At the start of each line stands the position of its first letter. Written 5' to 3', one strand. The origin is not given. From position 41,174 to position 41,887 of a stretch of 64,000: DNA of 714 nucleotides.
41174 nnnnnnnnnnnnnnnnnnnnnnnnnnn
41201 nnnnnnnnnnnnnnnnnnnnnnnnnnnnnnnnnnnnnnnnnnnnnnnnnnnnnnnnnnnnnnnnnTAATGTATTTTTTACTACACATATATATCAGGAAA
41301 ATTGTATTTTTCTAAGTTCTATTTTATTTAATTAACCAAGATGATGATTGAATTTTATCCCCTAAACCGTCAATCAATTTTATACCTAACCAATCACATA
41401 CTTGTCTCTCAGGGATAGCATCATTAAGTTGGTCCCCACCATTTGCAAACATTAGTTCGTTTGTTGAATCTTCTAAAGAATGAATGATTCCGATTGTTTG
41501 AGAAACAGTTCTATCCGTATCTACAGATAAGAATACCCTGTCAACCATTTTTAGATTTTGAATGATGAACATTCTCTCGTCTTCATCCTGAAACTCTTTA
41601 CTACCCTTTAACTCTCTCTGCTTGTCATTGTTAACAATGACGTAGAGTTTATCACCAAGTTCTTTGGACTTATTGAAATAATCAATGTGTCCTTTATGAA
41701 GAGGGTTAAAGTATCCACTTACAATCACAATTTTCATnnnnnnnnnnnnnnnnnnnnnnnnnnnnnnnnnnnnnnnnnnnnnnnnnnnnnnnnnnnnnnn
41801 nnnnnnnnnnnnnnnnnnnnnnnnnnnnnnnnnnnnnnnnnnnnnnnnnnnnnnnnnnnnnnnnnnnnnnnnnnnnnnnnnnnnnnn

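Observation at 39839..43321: Co-oriented cluster of small-molecule enzymes: acyl-CoA thioesterase, HAD phosphatase, AdoMetDC-fold pyruvoyl decarboxylase, cytidylyl/adenylyl-transferase, HExxH protein, membrane protein, mini C5-methyltransferase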

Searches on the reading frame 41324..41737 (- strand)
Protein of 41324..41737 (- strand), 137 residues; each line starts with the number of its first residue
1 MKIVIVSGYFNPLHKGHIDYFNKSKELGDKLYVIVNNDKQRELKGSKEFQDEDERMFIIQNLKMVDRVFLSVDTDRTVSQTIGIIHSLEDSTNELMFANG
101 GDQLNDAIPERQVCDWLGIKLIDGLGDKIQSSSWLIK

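Call 3: search_protein_families(library=pfam, proteins=[window:41324-41737:-], max_evalue=0.01)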
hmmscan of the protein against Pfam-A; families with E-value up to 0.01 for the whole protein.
window:41324-41737:- (137 aa): 1 family
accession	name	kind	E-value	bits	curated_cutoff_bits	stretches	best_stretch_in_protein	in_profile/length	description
PF01467.32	CTP_transf_like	-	7.3e-14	52.6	21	1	6-111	2-96/133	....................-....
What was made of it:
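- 41324..41737 (-): NT137: small HxGH (HKGH ... SSS) nucleotidyltransferase of the cytidylyltransferase-like superfamily; substrate not determined. A single-gene cassette, present in 4 of 51 related loci. Pfam CTP_transf_like 7.3e-14 (call 3).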

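Call 4: search_protein_families(library=phrogs, proteins=[window:41324-41737:-], max_evalue=0.001)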
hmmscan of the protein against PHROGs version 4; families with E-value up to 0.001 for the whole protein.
window:41324-41737:- (137 aa): 3 families
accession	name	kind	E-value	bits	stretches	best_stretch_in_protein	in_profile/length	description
phrog_7878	-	other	4.3e-19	69.9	1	1-114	1-107/131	bifunctional heptose 7-phosphate kinase/heptose 1-phosphate adenyltransferase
phrog_3462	-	moron, auxiliary metabolic gene and host takeover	8.5e-07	29.5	1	1-54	2-52/346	nicotinamide-nucleotide adenylyltransferase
phrog_3041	-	other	0.00076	18.9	1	2-103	51-151/678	cytidyltransferase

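Call 11: search_protein_families(library=ncbifam, proteins=[window:41324-41737:-], max_evalue=0.01)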
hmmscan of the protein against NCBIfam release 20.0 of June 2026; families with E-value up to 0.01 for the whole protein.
window:41324-41737:- (137 aa): 16 families
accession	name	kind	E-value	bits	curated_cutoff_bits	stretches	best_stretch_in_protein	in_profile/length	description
TIGR02199.1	rfaE_dom_II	equivalog_domain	1e-16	61.1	181.5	1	2-118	12-121/144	D-glycero-beta-D-manno-heptose 1-phosphate adenylyltransferase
TIGR00125.1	cyt_tran_rel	domain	3.9e-16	59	27.7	1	3-67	1-64/65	adenylyltransferase/cytidyltransferase family protein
NF008454.0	PRK11316.1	equivalog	3.2e-13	49.1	521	1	2-73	341-415/475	bifunctional D-glycero-beta-D-manno-heptose-7-phosphate kinase/D-glycero-beta-D-manno-heptose 1-phosphate adenylyltransferase HldE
TIGR01518.1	g3p_cytidyltrns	equivalog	7.7e-11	42.2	165.4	1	4-72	1-69/125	glycerol-3-phosphate cytidylyltransferase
TIGR01510.1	coaD_prev_kdtB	equivalog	1e-07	32.1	103.3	1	4-81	2-81/155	pantetheine-phosphate adenylyltransferase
NF005988.0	PRK08099.1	equivalog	1.2e-06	28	201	1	2-48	65-117/411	multifunctional transcriptional regulator/nicotinamide-nucleotide adenylyltransferase/ribosylnicotinamide kinase NadR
NF001985.0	PRK00777.1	subfamily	1.8e-06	28.1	104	1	2-57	5-60/157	pantetheine-phosphate adenylyltransferase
NF005518.0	PRK07143.1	equivalog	8e-06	25.5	232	1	2-76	16-93/281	hypothetical protein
NF045965.1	RibF_rel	equivalog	1.3e-05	24.8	200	1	4-89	15-107/279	FAD synthase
NF005519.0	PRK07152.1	equivalog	1.3e-05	24.3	315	1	1-63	1-63/361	nicotinate-nucleotide adenylyltransferase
TIGR01526.1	nadR_NMN_Atrans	equivalog_domain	6.4e-05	22.3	341.15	1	1-47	1-48/325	nicotinamide-nucleotide adenylyltransferase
NF000840.1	PRK00071.1-3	equivalog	0.00067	19.2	150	1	2-106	7-116/201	nicotinate-nucleotide adenylyltransferase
NF004158.0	PRK05627.1-1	equivalog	0.00088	18.7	396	1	3-31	18-46/304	bifunctional riboflavin kinase/FAD synthetase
NF003787.0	PRK05379.1-4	equivalog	0.00088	18.3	449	1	4-77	12-86/346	bifunctional nicotinamide-nucleotide adenylyltransferase/Nudix hydroxylase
NF002250.0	PRK01170.1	subfamily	0.0017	17.9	489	1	2-42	1-41/322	bifunctional pantetheine-phosphate adenylyltransferase/NTP phosphatase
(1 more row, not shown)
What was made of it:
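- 41324..41737 (-): Best NCBIfam model rfaE_dom_II scores 61 bits against a cut-off of 181.5 (call 11).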

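Call 28: search_solved_structures(query=window:41324-41737:-, max_evalue=0.01, show_alignments=2)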
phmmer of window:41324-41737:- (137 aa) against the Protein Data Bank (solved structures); distinct sequences matched with E-value up to 0.01: 12.
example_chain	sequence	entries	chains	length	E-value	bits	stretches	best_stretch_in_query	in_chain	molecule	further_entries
3glv_A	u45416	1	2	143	8.2e-12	48.6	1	4-76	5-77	Lipopolysaccharide core biosynthesis protein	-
2b7l_A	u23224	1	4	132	6.7e-09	39.2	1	1-69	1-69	glycerol-3-phosphate cytidylyltransferase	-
3elb_A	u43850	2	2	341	1.1e-07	35.3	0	7-71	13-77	Ethanolamine-phosphate cytidylyltransferase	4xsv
1coz_A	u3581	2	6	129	1.1e-07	35.2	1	1-72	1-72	PROTEIN (GLYCEROL-3-PHOSPHATE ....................) | glycerol-3-phosphate cytidylyltransferase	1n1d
5x9q_A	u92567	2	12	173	3.1e-07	33.8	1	3-118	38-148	Putative cytidylyltransferase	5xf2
8xsv_A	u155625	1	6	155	0.0025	21.1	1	2-41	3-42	Phosphopantetheine adenylyltransferase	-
1lw7_A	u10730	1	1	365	0.0036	20.6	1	2-69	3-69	TRANSCRIPTIONAL REGULATOR NADR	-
4nah_A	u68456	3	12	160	0.0047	20.2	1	3-108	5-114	Phosphopantetheine adenylyltransferase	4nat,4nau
8xrw_I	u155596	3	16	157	0.0048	20.2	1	2-41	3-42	Phosphopantetheine adenylyltransferase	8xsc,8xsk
3otw_A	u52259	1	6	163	0.0052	20.1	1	2-41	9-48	Phosphopantetheine adenylyltransferase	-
3f3m_A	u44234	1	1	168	0.0054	20.1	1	3-108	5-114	Phosphopantetheine adenylyltransferase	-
3nv7_A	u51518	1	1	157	0.0063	19.8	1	2-41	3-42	Phosphopantetheine adenylyltransferase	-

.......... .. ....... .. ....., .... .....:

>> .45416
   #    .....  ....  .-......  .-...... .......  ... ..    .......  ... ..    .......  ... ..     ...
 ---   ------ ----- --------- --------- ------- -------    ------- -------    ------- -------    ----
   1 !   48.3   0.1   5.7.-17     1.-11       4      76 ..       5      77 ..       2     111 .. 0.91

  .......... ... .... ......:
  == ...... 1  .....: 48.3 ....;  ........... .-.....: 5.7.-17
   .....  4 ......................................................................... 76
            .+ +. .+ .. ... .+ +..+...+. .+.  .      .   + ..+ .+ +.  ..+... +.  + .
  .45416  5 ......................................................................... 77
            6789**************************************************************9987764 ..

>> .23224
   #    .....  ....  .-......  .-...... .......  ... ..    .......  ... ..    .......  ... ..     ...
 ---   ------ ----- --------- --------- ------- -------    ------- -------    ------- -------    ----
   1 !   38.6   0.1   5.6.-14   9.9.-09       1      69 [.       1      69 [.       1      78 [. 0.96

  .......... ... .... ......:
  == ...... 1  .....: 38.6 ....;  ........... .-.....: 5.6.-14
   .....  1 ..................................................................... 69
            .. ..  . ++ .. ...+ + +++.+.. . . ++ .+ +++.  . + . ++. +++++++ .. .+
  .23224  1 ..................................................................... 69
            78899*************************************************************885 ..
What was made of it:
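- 41324..41737 (-): PDB 3glv, TagD and HldC 5x9q (call 28).
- Closest known: ADP-heptose / CDP-glycerol nucleotidyltransferases. Same: HxGH motif, size of about 135 aa and superfamily (calls 3, 11, 28).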

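Call 32: search_dna_similar(query=window:41324-41737:-, collection=phages, mode=protein, max_rows=25, max_evalue=0.00001)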
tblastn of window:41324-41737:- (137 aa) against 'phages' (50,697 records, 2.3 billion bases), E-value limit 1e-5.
Records with a match: 16; places in all: 16; records where one place covers at least 80% of the query: 8.
Best place of each record, by identity: <60% 16.
By first word of the organism name: Synechococcus 8; Prochlorococcus 2; Cyanophage 1; Marine 1; Salmonella 1; Bacteriophage 1; Listeria 1; Staphylococcus 1.
By host as written in the record: Synechococcus sp. WH8102 3; Synechococcus sp. WH8109 3; - 2; Prochlorococcus sp. MIT9515 2; Synechococcus sp. WH 7803 2; Synechococcus sp. WH7803 1; Homo sapiens 1; Listeria monocytogenes 1; and 1 more.
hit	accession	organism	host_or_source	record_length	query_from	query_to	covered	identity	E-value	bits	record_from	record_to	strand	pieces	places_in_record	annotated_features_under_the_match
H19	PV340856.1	Synechococcus phage Sf-FS3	Synechococcus sp. WH8102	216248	3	136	98%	39.4%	4e-16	79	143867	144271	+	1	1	cytidyltransferase-like domain-containing protein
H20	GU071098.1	Synechococcus phage S-SSM7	Synechococcus sp. WH8109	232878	3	136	98%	37.1%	3e-13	71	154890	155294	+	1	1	hypothetical protein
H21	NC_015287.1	Synechococcus phage S-SSM7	Synechococcus sp. WH8109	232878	3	136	98%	37.1%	3e-13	71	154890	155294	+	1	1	bifunctional heptose 7-phosphate kinase/heptose 1-phosphate ...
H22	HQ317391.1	Cyanophage S-SSM6a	Synechococcus sp. WH8109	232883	3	136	98%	37.1%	3e-13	71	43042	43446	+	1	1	glycerol-3-phosphate cytidylyltransferase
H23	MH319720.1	Marine virus AG-345-D19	single cell amplified by WGA-X; seawater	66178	2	136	99%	36.4%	4e-16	79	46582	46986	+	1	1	record has no annotation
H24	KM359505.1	Prochlorococcus phage P-TIM68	Prochlorococcus sp. MIT9515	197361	3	137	99%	34.1%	6e-16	79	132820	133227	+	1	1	hypothetical protein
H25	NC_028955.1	Prochlorococcus phage P-TIM68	Prochlorococcus sp. MIT9515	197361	3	137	99%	34.1%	6e-16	79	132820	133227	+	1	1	bifunctional heptose 7-phosphate kinase/heptose 1-phosphate ...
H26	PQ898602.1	Synechococcus phage S-SCSM2R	Synechococcus sp. WH7803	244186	2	137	99%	33.1%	7e-14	72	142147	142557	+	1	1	glycerol-3-phosphate cytidylyltransferase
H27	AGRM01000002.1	Salmonella enterica subsp. houtenae str. ATCC BAA-1581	Homo sapiens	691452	2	102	74%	33.6%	2e-8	57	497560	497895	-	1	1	protein RfaE, domain I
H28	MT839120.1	Bacteriophage sp.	human fecal samples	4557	2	70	50%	40.0%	9e-7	52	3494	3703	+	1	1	record has no annotation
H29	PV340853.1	Synechococcus phage Sf-CH8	Synechococcus sp. WH8102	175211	2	68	49%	37.7%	2e-6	51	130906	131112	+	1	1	bifunctional heptose 7-phosphate kinase/heptose 1-phosphate ...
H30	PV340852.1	Synechococcus phage Sf-CH5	Synechococcus sp. WH8102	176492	2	68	49%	37.7%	2e-6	51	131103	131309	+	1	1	bifunctional heptose 7-phosphate kinase/heptose 1-phosphate ...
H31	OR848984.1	Listeria phage LM 4-14-1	Listeria monocytogenes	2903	1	68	50%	36.8%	7e-6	49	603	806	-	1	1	record has no annotation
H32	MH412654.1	Synechococcus phage S-T4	Synechococcus sp. WH 7803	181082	2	70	50%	35.2%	3e-6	50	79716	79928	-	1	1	ADP-heptose synthase / D-glycero-beta-D-manno-heptose 7-phosphate ...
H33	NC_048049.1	Synechococcus phage S-T4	Synechococcus sp. WH 7803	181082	2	70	50%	35.2%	3e-6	50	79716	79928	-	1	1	bifunctional heptose 7-phosphate kinase/heptose 1-phosphate ...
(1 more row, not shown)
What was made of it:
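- Closest known: ADP-heptose / CDP-glycerol nucleotidyltransferases. Same: 33-39% identical to the cyanophage genes (call 32).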

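Call 34: get_annotated_region(hit=H21, flank=5000)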
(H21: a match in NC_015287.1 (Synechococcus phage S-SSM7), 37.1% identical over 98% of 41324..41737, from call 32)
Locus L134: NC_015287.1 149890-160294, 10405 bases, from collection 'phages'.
description: Synechococcus phage S-SSM7, complete genome.
organism: Synechococcus phage S-SSM7 (NCBI taxid 445686)
taxonomy: Viruses; Duplodnaviria; Heunggongvirae; Uroviricota; Caudoviricetes; Kyanoviridae; Lipsvirus; Lipsvirus ssm7
host: Synechococcus sp. WH8109; source: Sargasso Sea; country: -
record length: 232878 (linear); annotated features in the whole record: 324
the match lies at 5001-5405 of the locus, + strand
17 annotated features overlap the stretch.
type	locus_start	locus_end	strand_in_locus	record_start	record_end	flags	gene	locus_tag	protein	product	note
CDS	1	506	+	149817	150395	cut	-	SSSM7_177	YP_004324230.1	2OG-Fe(II) oxygenase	T4-LIKE GC: 1354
CDS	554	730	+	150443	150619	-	-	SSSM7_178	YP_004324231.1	hypothetical protein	T4-LIKE GC: 432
CDS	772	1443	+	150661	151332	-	-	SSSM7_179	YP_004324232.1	hypothetical protein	T4-LIKE GC: 945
CDS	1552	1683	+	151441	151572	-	-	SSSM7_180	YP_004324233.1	hypothetical protein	T4-LIKE GC: 1355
tRNA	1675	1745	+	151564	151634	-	-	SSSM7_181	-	tRNA-Gly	-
CDS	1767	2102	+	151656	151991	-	-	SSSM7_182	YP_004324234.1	hypothetical protein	T4-LIKE GC: 176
CDS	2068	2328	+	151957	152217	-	-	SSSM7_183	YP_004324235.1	hypothetical protein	T4-LIKE GC: 177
CDS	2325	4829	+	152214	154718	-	gp43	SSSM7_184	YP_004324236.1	DNA polymerase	T4-LIKE GC: 178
CDS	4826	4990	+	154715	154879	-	-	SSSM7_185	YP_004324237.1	hypothetical protein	T4-LIKE GC: 1356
CDS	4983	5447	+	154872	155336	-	-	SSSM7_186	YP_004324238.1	bifunctional heptose 7-phosphate kinase/heptose 1-phosphate adenyltransferase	T4-LIKE GC: 1357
CDS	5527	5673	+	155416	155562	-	-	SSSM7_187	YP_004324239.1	protease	T4-LIKE GC: 651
CDS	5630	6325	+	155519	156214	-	-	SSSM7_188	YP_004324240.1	hypothetical protein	T4-LIKE GC: 180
CDS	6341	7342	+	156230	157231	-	uvsX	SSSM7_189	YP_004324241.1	UvsX RecA-like protein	T4-LIKE GC: 181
CDS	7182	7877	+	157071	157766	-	-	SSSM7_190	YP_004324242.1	2OG-Fe(II) oxygenase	T4-LIKE GC: 104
CDS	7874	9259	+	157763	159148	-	gp41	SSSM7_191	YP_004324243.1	DNA primase-helicase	T4-LIKE GC: 182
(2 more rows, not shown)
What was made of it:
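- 41324..41737 (-): 33-39% identical to stand-alone genes of T4-like cyanophages (calls 32, 34).
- NT lies next to the DNA polymerase in cyanophage S-SSM7 (call 34).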

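Call 53: search_protein_families(library=padloc, proteins=[window:41324-41737:-], max_evalue=0.01)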
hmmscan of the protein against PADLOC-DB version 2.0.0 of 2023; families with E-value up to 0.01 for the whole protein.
window:41324-41737:- (137 aa): 0 families

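Call 68: find_related_loci(query=window:41324-41737:-, collection=viral_contigs, flank=5000)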
Query window:41324-41737:- (137 aa) in viral_contigs; peptide patterns used: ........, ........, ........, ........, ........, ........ (x = any residue, [..] = any of these).
57 stretches matched a pattern; 29 encode a relative of the query (tblastn E <= 1e-3); 29 distinct loci.
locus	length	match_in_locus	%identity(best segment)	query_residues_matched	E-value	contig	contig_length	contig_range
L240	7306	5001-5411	90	1-137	3e-83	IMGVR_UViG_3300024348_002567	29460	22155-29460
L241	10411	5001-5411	91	1-137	7e-83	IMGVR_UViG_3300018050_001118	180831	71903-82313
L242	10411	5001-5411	91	1-137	7e-83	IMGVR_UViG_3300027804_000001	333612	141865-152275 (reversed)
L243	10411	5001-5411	91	1-137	2e-82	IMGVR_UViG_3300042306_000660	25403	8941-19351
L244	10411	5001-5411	90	1-137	4e-82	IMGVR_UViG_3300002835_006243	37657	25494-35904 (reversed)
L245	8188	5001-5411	90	1-137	4e-82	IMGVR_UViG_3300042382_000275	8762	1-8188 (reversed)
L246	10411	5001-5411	90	1-137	4e-82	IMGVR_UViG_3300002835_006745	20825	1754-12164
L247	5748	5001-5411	90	1-137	4e-82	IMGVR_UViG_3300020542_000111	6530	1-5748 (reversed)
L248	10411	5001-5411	89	1-137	1e-81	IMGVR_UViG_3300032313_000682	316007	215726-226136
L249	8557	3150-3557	87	1-136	4e-79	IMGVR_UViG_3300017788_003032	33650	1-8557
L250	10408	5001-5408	85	1-136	3e-78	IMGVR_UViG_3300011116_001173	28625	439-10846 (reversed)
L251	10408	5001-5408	85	1-136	3e-78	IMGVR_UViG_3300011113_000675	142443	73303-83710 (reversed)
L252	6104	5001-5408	85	1-136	1e-77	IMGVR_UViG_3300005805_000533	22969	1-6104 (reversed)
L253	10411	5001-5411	85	1-137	2e-76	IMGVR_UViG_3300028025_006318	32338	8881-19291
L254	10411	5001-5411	84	1-137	2e-76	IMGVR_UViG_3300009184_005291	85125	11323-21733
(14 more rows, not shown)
